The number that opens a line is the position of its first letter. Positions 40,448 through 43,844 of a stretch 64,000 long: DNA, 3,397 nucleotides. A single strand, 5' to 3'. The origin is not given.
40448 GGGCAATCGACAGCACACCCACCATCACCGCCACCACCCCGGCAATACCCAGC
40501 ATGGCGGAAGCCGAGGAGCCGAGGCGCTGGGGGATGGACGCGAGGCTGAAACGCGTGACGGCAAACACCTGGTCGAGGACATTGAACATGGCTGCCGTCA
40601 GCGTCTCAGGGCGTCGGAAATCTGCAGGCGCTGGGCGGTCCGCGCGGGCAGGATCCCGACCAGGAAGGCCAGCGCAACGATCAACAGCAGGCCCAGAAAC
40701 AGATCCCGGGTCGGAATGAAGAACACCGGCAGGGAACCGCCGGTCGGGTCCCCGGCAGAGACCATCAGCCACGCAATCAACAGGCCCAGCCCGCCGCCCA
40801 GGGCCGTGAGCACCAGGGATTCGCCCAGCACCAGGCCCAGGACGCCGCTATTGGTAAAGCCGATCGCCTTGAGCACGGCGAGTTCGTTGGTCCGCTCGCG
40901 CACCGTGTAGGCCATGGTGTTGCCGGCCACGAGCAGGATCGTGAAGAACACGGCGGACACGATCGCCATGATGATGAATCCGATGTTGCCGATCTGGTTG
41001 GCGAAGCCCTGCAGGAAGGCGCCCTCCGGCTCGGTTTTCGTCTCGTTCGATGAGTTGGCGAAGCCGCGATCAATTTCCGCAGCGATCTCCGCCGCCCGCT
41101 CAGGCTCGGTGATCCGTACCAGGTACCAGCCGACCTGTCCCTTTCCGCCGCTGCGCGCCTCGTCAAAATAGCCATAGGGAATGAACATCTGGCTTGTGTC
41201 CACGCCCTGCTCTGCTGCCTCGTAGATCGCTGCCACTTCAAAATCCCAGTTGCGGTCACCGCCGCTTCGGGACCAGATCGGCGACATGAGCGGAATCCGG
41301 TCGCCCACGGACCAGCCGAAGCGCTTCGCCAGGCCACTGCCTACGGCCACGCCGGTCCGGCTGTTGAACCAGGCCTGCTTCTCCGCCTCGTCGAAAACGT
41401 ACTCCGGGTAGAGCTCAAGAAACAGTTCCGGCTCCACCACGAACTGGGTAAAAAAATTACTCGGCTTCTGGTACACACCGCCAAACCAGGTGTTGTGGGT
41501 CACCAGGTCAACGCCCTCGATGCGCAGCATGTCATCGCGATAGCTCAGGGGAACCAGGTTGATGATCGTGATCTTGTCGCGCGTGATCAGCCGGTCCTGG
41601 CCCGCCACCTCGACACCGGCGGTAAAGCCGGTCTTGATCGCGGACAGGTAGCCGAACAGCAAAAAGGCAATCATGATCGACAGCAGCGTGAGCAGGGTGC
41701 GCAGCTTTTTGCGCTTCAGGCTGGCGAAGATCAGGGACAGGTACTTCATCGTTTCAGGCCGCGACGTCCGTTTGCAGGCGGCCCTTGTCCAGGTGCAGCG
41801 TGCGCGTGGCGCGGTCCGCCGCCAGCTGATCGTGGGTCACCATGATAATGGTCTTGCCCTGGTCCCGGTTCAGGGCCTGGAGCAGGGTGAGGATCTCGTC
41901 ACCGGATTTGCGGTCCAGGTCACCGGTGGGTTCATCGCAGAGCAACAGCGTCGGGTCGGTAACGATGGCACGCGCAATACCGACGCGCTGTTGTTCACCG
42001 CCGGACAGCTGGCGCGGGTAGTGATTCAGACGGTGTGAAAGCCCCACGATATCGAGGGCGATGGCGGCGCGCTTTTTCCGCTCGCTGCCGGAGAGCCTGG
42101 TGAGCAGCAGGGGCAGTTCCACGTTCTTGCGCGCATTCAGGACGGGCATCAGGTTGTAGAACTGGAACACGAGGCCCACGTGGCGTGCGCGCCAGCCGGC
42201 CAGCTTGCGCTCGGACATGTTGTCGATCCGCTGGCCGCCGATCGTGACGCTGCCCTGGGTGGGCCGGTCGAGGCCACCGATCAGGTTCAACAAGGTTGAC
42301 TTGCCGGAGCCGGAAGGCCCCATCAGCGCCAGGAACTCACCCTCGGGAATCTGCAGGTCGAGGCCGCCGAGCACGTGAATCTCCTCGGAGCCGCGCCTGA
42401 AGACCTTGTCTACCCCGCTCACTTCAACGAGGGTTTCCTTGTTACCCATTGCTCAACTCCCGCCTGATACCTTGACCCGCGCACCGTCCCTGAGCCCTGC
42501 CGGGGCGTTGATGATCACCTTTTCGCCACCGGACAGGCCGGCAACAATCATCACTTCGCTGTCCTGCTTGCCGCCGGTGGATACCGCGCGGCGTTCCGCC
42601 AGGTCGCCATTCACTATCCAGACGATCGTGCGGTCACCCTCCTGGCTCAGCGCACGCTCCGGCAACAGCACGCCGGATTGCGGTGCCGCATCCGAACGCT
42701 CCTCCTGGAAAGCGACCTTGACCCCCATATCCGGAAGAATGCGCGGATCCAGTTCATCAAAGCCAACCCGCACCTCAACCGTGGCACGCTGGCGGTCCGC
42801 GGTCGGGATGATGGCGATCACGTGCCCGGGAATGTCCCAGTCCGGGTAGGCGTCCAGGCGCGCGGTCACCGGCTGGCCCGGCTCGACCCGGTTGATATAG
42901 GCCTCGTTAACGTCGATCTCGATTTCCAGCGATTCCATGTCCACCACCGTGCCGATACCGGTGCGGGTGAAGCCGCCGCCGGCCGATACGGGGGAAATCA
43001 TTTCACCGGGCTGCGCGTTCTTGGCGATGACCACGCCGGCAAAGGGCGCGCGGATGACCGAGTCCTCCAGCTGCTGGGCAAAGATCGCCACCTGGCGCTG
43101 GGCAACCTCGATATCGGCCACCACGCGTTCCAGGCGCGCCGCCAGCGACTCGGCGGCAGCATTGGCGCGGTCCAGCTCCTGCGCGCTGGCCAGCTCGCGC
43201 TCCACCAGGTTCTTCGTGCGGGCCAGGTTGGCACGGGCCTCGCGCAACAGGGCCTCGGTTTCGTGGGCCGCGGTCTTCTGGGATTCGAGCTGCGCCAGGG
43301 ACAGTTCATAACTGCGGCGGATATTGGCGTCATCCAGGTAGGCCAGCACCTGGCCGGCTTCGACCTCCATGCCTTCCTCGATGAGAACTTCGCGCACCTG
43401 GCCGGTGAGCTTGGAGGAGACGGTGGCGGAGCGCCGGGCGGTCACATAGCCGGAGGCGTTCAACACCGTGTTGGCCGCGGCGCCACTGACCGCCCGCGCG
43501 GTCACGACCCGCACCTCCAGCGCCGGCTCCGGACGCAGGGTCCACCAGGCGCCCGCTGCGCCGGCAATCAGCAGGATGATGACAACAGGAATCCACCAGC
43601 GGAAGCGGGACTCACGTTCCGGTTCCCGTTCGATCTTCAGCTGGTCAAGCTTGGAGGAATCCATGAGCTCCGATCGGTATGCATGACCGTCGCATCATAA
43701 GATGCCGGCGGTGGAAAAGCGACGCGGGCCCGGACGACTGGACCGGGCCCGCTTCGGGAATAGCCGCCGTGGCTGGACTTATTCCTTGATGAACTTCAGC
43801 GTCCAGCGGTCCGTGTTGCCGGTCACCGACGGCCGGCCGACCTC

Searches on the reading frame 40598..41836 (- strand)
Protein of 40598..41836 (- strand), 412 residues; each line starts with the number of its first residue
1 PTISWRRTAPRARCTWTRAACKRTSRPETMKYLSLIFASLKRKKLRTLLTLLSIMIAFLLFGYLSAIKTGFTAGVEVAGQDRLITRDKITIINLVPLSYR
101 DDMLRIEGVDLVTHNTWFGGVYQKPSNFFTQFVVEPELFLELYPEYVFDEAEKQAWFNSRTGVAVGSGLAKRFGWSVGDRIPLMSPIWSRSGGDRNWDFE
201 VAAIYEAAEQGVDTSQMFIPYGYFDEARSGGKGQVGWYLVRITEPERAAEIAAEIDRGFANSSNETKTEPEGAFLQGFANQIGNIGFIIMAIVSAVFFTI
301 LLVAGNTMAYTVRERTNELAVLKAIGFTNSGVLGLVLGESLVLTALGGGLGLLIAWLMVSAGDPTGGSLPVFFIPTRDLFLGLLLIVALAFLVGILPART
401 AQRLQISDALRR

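Call 14: search_protein_families(library=pfam, proteins=[window:40598-41836:-], max_evalue=0.0001)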
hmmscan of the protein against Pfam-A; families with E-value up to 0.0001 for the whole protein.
window:40598-41836:- (412 aa): 2 families
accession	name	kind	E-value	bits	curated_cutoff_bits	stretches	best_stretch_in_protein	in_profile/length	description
PF02687.27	FtsX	-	4.2e-12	46.6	25.5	1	292-403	3-117/120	FtsX-like permease C-terminal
PF12704.14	MacB_PCD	-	2.3e-08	35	27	1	47-256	1-205/207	MacB-like periplasmic core domain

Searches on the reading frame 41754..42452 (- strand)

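Call 14: search_protein_families(library=pfam, proteins=[window:41754-42452:-], max_evalue=0.0001)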
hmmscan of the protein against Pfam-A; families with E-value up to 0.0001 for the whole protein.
window:41754-42452:- (232 aa): 2 families
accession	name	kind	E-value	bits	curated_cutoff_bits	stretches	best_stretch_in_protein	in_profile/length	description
PF00005.33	ABC_tran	-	2.7e-35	122.4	25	1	29-176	2-136/137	ABC transporter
PF13304.12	AAA_21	-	7.8e-06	26.6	27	0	41-67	2-31/304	AAA domain, putative AbiEii toxin, Type IV TA system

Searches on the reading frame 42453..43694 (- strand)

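Call 14: search_protein_families(library=pfam, proteins=[window:42453-43694:-], max_evalue=0.0001)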
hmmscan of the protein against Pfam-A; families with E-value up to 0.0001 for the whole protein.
window:42453-43694:- (413 aa): 3 families
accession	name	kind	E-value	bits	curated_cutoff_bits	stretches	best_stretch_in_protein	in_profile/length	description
PF16576.10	HlyD_D23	-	3.1e-23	82.6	30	1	77-323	5-212/214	Barrel-sandwich domain of CusB or HlyD membrane-fusion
PF13437.12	HlyD_3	-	9.8e-18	65.3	22.2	1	213-314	1-95/106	HlyD family secretion protein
PF13533.13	Biotin_lipoyl_2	-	3.2e-08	33.6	29.8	1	91-121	2-32/32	Biotin-lipoyl like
